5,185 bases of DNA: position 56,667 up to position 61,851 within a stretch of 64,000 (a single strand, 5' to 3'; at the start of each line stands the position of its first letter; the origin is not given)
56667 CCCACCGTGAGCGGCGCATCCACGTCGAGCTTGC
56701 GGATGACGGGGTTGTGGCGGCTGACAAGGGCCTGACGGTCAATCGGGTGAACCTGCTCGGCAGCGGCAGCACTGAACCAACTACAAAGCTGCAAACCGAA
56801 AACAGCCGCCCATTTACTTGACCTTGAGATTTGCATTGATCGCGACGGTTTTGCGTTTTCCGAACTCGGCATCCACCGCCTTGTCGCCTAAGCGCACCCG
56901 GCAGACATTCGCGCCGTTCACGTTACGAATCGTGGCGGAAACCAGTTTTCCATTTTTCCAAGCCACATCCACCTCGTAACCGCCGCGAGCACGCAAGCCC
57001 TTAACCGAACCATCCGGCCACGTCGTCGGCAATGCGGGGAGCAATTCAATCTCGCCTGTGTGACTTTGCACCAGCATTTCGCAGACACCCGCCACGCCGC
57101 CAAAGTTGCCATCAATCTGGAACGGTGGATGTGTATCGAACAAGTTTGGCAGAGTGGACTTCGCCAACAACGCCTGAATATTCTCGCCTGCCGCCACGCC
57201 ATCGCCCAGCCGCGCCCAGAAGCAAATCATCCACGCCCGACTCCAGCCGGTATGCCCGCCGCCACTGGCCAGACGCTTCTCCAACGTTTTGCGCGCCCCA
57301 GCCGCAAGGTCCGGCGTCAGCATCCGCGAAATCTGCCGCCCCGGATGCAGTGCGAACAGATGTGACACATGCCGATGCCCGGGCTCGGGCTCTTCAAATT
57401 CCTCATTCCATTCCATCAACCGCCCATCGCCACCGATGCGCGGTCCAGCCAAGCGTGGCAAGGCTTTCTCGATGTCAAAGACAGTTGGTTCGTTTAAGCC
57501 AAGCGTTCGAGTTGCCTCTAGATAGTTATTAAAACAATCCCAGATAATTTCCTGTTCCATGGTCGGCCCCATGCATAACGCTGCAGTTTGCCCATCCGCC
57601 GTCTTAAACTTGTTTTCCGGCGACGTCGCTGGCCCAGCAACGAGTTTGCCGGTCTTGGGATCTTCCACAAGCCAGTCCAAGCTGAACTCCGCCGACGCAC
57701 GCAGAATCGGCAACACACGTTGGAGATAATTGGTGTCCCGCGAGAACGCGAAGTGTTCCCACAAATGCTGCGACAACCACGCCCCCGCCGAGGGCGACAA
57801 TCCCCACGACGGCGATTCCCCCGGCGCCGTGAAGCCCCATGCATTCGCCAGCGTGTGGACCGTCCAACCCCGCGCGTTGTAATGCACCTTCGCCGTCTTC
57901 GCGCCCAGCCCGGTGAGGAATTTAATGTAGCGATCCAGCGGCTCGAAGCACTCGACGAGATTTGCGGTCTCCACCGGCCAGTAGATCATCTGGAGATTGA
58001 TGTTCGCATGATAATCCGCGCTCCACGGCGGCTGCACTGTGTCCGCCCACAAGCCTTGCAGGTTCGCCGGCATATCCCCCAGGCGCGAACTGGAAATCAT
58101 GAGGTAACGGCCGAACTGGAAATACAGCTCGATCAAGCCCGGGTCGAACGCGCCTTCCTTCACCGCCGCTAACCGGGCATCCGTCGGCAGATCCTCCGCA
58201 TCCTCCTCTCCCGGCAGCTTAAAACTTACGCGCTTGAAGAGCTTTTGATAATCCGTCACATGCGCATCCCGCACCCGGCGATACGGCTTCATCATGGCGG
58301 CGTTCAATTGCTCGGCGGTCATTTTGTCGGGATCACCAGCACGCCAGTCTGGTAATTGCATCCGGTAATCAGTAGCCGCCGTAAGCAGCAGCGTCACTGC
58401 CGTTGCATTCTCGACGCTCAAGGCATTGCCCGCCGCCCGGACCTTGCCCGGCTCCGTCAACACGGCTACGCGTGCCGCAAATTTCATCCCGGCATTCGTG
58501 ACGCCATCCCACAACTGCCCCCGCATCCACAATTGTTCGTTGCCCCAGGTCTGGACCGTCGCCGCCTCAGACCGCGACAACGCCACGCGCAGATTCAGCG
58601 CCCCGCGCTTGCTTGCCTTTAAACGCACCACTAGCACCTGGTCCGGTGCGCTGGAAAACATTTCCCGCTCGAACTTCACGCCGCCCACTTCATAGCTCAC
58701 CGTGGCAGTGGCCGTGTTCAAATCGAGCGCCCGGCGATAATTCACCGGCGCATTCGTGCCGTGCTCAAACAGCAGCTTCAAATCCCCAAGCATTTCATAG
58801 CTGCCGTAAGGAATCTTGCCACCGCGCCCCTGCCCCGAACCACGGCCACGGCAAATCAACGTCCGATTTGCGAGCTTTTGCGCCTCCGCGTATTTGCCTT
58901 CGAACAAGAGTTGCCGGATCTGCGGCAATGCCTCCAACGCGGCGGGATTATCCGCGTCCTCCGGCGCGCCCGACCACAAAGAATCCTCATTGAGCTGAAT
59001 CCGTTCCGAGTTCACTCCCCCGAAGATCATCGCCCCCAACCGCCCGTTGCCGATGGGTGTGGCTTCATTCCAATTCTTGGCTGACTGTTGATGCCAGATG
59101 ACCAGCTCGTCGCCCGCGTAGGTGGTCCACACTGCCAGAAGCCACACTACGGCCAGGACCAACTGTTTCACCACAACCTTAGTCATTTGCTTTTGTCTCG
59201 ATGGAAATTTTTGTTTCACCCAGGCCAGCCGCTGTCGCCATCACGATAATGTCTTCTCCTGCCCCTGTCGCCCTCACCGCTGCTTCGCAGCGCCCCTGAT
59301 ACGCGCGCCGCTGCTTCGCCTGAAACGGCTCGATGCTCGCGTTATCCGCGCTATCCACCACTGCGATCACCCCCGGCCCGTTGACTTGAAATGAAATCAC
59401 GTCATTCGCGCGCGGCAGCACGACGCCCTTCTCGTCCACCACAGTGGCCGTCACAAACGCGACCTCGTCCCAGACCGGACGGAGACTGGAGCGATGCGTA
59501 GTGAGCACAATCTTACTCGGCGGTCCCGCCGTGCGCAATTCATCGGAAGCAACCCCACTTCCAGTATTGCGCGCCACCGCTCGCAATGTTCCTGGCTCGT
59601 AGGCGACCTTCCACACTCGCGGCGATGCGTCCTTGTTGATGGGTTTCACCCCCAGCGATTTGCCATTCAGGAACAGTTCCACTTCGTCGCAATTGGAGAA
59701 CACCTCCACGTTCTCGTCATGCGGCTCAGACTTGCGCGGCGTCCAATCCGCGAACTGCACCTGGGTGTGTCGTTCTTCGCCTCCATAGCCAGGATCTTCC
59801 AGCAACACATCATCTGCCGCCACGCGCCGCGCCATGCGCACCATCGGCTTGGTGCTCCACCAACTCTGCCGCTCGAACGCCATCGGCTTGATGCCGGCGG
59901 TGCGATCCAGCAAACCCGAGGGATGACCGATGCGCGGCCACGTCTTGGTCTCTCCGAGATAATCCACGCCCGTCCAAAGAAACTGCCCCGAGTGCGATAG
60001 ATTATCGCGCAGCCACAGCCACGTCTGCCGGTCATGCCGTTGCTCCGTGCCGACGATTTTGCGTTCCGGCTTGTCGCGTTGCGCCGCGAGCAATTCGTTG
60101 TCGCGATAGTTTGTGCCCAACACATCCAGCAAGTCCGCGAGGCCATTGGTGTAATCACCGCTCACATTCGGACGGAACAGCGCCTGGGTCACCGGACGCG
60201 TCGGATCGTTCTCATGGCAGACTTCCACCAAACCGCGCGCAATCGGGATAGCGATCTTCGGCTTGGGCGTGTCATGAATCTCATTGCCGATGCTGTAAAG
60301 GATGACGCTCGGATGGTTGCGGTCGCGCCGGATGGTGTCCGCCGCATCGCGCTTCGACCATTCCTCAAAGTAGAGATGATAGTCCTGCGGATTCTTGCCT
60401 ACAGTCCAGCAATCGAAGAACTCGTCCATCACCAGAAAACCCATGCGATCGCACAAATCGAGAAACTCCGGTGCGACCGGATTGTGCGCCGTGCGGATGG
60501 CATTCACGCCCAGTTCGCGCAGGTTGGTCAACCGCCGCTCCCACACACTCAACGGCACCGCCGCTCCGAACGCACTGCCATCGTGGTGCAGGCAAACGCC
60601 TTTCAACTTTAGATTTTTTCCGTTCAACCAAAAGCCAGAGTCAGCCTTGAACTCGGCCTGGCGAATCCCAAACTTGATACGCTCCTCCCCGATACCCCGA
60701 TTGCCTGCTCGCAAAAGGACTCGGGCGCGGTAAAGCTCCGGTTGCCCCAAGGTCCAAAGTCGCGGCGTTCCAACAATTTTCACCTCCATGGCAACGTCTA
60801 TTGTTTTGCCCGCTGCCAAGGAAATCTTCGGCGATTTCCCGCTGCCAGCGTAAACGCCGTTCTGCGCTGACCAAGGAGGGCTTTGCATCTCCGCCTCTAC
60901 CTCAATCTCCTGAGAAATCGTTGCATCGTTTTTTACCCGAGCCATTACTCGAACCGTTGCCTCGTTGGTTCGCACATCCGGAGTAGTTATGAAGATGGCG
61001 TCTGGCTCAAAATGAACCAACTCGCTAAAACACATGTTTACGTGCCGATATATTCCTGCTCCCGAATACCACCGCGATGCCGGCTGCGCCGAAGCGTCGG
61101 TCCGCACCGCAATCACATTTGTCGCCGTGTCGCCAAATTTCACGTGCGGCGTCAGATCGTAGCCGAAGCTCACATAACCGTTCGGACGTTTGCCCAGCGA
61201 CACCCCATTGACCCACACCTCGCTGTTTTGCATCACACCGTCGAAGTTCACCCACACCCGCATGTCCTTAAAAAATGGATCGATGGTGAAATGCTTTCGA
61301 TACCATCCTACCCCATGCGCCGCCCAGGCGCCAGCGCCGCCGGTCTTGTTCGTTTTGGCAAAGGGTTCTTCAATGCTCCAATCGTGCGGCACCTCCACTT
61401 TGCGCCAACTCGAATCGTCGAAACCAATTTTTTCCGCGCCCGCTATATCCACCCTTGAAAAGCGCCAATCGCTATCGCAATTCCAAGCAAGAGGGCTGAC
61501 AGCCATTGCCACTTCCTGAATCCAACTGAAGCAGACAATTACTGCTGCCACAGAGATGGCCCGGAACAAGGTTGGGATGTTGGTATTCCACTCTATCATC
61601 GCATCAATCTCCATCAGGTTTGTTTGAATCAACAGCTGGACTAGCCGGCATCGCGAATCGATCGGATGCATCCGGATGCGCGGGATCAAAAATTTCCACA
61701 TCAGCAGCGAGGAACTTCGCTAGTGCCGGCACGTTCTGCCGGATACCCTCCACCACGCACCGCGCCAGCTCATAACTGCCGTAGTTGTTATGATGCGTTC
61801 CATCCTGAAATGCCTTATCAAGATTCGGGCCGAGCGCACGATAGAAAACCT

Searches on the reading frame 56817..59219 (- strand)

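Call 41: search_protein_families(library=pfam, proteins=[window:56817-59219:-], max_evalue=0.001)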
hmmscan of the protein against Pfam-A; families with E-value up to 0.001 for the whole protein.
window:56817-59219:- (801 aa): 3 families
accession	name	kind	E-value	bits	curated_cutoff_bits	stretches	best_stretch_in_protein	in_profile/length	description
PF22124.2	Glyco_hydro_95_cat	-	1.3e-168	561.6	27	1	313-716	2-408/408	Glycosyl hydrolase family 95 catalytic domain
PF14498.12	Glyco_hyd_65N_2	-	6.5e-75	252.6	27.7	1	41-287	1-233/234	Glycosyl hydrolase family 65, N-terminal domain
PF21307.2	Glyco_hydro_95_C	-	8.3e-23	81.1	27.6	1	718-782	1-64/94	Glycoside hydrolase family 95, C-terminal domain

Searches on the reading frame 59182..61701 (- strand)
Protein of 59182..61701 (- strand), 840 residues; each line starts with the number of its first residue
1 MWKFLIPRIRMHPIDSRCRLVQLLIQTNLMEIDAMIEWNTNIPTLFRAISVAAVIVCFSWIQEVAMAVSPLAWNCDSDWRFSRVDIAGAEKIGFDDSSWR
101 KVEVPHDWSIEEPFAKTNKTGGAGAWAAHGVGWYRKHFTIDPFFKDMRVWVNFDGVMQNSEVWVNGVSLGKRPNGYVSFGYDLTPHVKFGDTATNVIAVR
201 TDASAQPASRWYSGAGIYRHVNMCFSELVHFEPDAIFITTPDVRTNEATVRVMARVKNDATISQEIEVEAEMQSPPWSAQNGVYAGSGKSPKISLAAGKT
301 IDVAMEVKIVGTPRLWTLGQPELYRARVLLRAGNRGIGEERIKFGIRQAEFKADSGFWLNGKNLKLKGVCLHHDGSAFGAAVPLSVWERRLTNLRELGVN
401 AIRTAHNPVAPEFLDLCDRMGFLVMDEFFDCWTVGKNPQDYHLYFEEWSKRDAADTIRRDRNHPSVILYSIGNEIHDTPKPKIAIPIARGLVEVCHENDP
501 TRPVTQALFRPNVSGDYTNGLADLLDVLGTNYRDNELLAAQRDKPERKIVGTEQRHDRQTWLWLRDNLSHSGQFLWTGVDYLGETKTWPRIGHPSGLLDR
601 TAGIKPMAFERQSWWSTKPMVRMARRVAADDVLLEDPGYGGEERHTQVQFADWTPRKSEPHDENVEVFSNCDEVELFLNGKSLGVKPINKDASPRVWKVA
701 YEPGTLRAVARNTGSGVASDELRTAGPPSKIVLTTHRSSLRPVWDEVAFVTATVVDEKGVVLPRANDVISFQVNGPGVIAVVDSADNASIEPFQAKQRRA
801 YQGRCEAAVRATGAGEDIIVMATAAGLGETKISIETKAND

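Call 41: search_protein_families(library=pfam, proteins=[window:59182-61701:-], max_evalue=0.001)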
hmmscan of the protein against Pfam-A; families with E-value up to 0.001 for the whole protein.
window:59182-61701:- (840 aa): 8 families
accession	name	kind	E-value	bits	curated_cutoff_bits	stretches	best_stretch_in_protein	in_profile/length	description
PF02836.23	Glyco_hydro_2_C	-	1.1e-26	94.1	21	1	354-507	5-161/302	Glycosyl hydrolases family 2, TIM barrel domain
PF18565.7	Glyco_hydro2_C5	-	1.5e-24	86.3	32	1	731-832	1-102/103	Glycoside hydrolase family 2 C-terminal domain 5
PF02837.24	Glyco_hydro_2_N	-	2.1e-22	80.2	28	1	78-223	7-165/169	Glycosyl hydrolases family 2, sugar binding domain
PF16355.11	DUF4982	-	9.4e-22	77.2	23.9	1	664-717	5-60/61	Domain of unknown function (DUF4982)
PF22666.2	Glyco_hydro_2_N2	-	7.3e-10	39.6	27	1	109-208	29-124/167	Glycosyl hydrolase 2 galactose-binding domain-like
PF00703.27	Glyco_hydro_2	-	1.1e-09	39.5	23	1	238-347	7-109/109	Glycosyl hydrolases family 2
PF13364.12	BetaGal_ABD2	-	0.00017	22.7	23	0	95-203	2-108/112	Beta-galactosidase second all-beta domain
PF21467.3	BetaGal_gal-bd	-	0.00068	20.2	27.3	1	132-171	2-39/62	Beta-galactosidase, galactose-binding domain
